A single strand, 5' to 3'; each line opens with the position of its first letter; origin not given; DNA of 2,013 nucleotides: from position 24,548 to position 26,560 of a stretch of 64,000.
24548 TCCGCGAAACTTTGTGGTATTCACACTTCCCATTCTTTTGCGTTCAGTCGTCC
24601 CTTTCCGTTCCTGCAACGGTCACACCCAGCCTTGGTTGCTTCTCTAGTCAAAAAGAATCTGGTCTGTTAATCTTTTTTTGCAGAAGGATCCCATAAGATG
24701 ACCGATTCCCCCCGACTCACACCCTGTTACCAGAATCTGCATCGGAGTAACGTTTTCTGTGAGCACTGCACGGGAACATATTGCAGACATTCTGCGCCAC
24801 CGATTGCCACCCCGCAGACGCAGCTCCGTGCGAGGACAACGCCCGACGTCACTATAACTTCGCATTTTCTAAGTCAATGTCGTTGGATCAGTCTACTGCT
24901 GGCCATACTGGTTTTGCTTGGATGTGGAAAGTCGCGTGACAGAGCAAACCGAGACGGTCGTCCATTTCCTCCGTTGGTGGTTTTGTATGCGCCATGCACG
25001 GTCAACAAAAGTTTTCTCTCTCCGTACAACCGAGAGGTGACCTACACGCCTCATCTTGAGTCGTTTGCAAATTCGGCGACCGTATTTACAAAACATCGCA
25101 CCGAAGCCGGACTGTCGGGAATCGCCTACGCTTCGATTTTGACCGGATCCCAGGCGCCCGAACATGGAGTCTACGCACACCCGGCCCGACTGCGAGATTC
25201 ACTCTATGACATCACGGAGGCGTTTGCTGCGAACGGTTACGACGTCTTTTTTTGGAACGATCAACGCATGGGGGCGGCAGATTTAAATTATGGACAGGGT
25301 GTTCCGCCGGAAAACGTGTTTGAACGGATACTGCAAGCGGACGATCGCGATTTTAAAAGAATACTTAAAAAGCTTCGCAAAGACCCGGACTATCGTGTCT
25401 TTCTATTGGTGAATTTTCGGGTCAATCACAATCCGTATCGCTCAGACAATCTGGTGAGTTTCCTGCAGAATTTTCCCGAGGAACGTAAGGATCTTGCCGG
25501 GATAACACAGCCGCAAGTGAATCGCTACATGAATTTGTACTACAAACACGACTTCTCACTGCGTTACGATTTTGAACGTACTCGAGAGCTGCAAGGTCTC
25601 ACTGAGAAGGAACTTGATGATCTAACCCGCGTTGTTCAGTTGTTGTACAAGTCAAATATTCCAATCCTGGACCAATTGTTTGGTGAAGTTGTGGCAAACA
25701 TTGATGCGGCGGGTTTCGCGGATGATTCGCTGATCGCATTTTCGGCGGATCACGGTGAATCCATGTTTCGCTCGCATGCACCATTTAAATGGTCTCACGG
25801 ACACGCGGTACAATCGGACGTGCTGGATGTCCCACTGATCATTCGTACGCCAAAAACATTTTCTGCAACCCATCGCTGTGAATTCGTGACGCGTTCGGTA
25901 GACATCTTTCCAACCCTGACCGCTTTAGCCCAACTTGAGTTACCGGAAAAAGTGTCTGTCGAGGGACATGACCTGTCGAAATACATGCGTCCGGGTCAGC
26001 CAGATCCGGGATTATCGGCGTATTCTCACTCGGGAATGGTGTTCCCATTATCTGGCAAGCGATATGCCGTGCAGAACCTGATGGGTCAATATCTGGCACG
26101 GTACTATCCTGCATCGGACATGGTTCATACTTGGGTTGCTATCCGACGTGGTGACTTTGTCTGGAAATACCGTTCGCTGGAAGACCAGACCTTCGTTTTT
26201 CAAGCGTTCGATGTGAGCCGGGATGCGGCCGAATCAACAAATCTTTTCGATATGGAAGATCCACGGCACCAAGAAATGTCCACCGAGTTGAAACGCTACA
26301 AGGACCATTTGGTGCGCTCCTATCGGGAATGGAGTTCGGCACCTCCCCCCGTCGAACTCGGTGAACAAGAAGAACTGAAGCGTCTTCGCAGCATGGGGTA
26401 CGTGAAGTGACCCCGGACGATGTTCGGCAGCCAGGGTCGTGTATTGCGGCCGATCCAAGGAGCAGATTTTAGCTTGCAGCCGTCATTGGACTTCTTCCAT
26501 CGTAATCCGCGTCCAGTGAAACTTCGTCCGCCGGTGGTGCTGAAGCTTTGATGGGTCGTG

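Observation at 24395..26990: Diverged ~430-bp direct repeats bracket a sulfatase-like gene and create a chimeric N-terminus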

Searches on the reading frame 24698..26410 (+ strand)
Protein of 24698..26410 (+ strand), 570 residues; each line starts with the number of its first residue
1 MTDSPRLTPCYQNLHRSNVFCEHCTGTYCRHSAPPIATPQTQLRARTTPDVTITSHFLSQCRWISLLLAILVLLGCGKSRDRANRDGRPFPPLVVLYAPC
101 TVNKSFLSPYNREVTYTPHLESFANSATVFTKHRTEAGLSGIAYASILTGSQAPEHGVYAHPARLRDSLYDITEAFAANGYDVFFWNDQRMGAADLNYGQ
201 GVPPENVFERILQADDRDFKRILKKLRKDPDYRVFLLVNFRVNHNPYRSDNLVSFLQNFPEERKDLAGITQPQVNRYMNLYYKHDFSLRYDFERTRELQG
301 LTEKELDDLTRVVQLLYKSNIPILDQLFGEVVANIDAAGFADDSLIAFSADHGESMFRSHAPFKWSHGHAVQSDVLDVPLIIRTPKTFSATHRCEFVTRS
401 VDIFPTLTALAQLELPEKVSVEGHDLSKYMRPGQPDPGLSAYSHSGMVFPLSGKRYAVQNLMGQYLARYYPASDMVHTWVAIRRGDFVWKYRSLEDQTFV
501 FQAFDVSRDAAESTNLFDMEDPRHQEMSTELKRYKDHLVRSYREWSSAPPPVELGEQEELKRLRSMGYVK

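Call 5: search_protein_families(library=pfam, proteins=[window:24698-26410:+], max_evalue=0.01)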
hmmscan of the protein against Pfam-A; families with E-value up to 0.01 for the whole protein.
window:24698-26410:+ (570 aa): 3 families
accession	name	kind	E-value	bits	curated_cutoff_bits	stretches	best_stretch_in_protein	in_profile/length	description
PF00884.28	Sulfatase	-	9.7e-21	74.8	25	1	108-412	17-300/301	Sulfatase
PF16347.10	SGSH_C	-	2.7e-06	28.1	29.3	1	372-420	12-60/154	N-sulphoglucosamine sulphohydrolase, C-terminal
PF01663.27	Phosphodiest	-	0.0085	16.2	23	0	115-353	18-220/342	Type I phosphodiesterase / nucleotide pyrophosphatase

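Call 7: find_homologous_proteins(query=window:24698-26410:+)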
Query window:24698-26410:+ (570 aa): 343 proteins with E <= 0.001 among 8000 candidates; the best 120 are listed.
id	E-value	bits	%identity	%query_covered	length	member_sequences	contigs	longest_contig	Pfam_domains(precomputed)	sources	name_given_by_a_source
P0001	0.0e+0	1151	88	100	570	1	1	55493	PF16347.11,PF00884.29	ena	-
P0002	0.0e+0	1020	79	100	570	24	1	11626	PF16347.11,PF00884.29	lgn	-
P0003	5.1e-273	925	80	89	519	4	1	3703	PF16347.11,PF00884.29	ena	-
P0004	3.2e-244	830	71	91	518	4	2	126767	PF16347.11,PF00884.29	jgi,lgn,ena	-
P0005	6.4e-198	677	59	88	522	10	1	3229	PF00884.29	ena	-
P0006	1.8e-195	669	58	89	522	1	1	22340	PF00884.29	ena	-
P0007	1.2e-194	667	58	89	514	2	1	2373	PF00884.29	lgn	-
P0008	5.0e-189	648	56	90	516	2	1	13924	PF00884.29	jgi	-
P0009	5.2e-189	648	56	87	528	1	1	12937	PF00884.29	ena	-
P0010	7.5e-181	621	53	91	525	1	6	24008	PF16347.11,PF00884.29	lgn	-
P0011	1.2e-172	594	52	89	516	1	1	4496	PF00884.29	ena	-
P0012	1.1e-169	584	52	89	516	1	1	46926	PF00884.29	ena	-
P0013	9.5e-153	528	48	89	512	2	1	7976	PF01663.28,PF00884.29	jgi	-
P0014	7.0e-152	525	46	89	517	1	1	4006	PF00884.29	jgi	jgi:arylsulfatase A-like enzyme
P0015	1.9e-145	504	48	83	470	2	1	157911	PF01663.28,PF00884.29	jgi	jgi:arylsulfatase A-like enzyme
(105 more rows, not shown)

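Call 9: find_encoding_contigs(protein=P0001, flank=6000, max_places=3)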
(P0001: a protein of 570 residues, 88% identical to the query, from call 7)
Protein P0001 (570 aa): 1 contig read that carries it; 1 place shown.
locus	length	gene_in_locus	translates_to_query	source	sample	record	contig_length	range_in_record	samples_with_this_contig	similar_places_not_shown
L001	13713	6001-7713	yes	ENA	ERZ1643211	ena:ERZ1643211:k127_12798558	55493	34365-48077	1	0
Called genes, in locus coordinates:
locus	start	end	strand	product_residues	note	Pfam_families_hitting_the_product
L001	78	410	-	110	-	-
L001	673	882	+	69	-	-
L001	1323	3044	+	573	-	PF07583:PSCyt2, PF07587:PSD1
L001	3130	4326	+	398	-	PF07394:DUF1501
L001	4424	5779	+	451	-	PF01554:MatE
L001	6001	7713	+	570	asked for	PF00884:Sulfatase, PF16347:SGSH_C (faint)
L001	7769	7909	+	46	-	-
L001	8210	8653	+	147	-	PF03692:CxxCxxCC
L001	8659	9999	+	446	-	PF00152:tRNA-synt_2 (faint), PF13393:tRNA-synt_His, PF00587:tRNA-synt_2b (weak), PF03129:HGTP_anticodon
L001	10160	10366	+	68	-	-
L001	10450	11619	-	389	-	PF00155:Aminotran_1_2 (weak), PF01041:DegT_DnrJ_EryC1, PF01053:Cys_Met_Meta_PP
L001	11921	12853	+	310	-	PF07688:KaiA (weak)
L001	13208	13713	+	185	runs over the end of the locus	PF01842:ACT, PF22629:ACT_AHAS_ss, PF13710:ACT_5, PF10369:ALS_ss_C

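Call 10: find_encoding_contigs(protein=P0002, flank=6000, max_places=3)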
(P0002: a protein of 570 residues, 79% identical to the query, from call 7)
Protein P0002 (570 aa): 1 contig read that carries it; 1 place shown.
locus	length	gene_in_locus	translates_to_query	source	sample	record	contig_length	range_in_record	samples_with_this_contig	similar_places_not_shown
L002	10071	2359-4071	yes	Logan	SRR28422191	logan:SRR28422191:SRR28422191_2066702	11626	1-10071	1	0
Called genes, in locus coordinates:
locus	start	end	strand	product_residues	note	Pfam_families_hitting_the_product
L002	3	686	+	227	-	?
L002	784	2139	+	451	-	PF01554:MatE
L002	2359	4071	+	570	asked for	PF00884:Sulfatase, PF16347:SGSH_C (faint)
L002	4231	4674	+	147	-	PF03692:CxxCxxCC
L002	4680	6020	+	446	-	PF00152:tRNA-synt_2 (faint), PF13393:tRNA-synt_His, PF03129:HGTP_anticodon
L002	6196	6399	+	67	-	-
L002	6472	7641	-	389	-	PF00155:Aminotran_1_2 (weak), PF01041:DegT_DnrJ_EryC1, PF01053:Cys_Met_Meta_PP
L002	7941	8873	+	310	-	PF07688:KaiA (weak)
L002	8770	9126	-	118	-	-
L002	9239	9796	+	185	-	PF01842:ACT, PF22629:ACT_AHAS_ss, PF13710:ACT_5, PF10369:ALS_ss_C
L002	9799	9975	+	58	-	-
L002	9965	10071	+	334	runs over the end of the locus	PF02826:2-Hacid_dh_C (weak), PF07991:KARI_N, PF01450:KARI_C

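Call 11: find_encoding_contigs(protein=P0003, flank=6000, max_places=3)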
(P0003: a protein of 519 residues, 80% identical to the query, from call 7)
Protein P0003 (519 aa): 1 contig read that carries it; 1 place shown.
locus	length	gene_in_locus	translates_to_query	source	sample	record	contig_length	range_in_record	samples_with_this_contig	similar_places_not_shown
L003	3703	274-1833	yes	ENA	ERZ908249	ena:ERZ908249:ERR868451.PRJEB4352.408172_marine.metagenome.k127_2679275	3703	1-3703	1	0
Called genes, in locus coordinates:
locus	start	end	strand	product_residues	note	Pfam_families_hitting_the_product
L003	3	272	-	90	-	?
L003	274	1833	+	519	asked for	PF00884:Sulfatase, PF16347:SGSH_C (faint)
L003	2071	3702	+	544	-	?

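Call 12: find_encoding_contigs(protein=P0004, flank=6000, max_places=3)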
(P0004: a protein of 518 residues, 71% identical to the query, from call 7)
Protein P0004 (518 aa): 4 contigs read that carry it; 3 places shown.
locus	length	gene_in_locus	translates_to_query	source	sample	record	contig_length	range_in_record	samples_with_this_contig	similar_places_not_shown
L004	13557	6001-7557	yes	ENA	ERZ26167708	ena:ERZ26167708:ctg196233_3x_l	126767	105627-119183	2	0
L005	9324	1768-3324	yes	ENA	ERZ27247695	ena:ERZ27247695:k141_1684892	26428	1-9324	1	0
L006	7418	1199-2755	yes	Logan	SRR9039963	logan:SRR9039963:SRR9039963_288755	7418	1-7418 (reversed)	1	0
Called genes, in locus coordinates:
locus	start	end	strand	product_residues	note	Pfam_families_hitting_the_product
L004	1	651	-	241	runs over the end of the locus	PF14237:GYF_2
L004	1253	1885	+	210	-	-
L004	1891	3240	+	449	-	-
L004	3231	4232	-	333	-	PF01322:Cytochrom_C_2 (weak)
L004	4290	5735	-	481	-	PF00884:Sulfatase, PF01663:Phosphodiest, PF16347:SGSH_C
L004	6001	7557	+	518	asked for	PF00884:Sulfatase, PF16347:SGSH_C (faint)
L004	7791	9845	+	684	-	PF01663:Phosphodiest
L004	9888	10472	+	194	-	PF13469:Sulfotransfer_3 (faint)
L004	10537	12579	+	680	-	PF01663:Phosphodiest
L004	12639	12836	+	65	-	-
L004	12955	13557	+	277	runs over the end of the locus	-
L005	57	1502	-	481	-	PF00884:Sulfatase, PF01663:Phosphodiest, PF16347:SGSH_C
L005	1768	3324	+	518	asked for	PF00884:Sulfatase, PF16347:SGSH_C (faint)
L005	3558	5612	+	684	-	PF01663:Phosphodiest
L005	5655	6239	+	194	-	PF13469:Sulfotransfer_3 (faint)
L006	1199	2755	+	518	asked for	PF00884:Sulfatase, PF16347:SGSH_C (faint)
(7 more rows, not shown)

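Call 41: search_solved_structures(query=window:24926-26407:+, max_evalue=0.001, show_alignments=1)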
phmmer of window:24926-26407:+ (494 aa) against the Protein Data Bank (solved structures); distinct sequences matched with E-value up to 0.001: 39.
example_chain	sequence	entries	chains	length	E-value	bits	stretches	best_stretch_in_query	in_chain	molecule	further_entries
8di0_A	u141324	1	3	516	1.9e-14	56.9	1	240-363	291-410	Arylsulfatase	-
4upk_A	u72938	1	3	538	2.1e-12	50.1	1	230-360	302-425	PHOSPHONATE MONOESTER HYDROLASE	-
6hhm_A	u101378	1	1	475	3.8e-09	39.4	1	230-342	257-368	Arylsulfatase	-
2w8s_A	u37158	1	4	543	4.3e-09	39.2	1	222-360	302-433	PHOSPHONATE MONOESTER HYDROLASE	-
9fo1_A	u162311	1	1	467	5.5e-09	38.8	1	210-355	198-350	k-carrageenan sulfatase S1_16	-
7p24_AAA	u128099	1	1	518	7.1e-09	38.5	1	240-349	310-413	Mucin-desulfating sulfatase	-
9bes_B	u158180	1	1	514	1.1e-08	37.9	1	232-397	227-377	S1_8A Sulfatase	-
7pth_A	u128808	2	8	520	1.2e-08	37.7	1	237-341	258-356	Choline sulfatase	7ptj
9bb9_A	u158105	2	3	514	1.3e-08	37.6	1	232-397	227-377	S1_8A sulfatase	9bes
6j66_A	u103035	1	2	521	1.7e-08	37.2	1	244-363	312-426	Chondroitin sulfate/dermatan sulfate 4-O-endosulfatase protein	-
4uph_A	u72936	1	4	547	2.3e-08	36.8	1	231-361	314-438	SULFATASE (SULFURIC ESTER HYDROLASE) PROTEIN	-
6g5z_A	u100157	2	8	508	3.2e-08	36.3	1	237-341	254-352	Choline-sulfatase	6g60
9hh2_A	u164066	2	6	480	3.2e-08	36.3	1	241-351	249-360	Sulfatase, family S1-19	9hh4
6fny_A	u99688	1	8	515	5.5e-08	35.5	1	237-341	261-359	Choline-sulfatase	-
9hh3_A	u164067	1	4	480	1.3e-07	34.3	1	241-351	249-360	Sulfatase, family S1-19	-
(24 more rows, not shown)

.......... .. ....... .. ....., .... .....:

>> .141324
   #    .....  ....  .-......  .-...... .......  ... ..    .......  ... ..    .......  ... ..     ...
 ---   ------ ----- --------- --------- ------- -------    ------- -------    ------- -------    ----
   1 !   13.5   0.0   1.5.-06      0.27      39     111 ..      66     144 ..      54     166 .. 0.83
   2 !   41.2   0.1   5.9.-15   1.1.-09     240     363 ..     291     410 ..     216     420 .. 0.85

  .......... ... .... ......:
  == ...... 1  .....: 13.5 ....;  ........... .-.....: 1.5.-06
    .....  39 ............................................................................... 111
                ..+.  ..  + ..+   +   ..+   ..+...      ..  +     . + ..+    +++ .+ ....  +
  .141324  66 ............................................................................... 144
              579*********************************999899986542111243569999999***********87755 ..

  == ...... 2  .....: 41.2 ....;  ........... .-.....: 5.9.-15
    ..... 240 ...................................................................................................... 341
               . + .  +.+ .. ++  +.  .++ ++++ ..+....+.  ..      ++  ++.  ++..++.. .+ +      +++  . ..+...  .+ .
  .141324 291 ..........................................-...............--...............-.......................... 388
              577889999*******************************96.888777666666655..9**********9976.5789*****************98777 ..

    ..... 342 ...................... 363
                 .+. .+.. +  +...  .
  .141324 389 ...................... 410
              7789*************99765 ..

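Call 42: search_protein_families(library=ncbifam, proteins=[window:24698-26410:+], max_evalue=0.001)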
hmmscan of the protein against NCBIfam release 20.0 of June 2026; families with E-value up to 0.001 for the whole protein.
window:24698-26410:+ (570 aa): 3 families
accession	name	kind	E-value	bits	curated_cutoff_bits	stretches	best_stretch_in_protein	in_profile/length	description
TIGR03417.1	chol_sulfatase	equivalog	3.7e-21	75.6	433.45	1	299-530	241-431/500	choline-sulfatase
NF010322.0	PRK13759.1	equivalog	1.1e-17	63.8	481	1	227-428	195-378/486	arylsulfatase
NF045661.1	HdlasePehA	equivalog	2.4e-14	52.8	900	1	300-435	267-397/506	phosphoric/sulfuric ester hydrolase PehA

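Call 54: search_protein_families(library=pfam, proteins=[L004:7791-9845:+], max_evalue=0.001)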
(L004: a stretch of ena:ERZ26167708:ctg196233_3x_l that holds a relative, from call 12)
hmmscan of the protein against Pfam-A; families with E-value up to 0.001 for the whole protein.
L004:7791-9845:+ (684 aa): 1 family
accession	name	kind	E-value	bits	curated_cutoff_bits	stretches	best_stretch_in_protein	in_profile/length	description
PF01663.27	Phosphodiest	-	1.4e-25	91.1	23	2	412-608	158-322/342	Type I phosphodiesterase / nucleotide pyrophosphatase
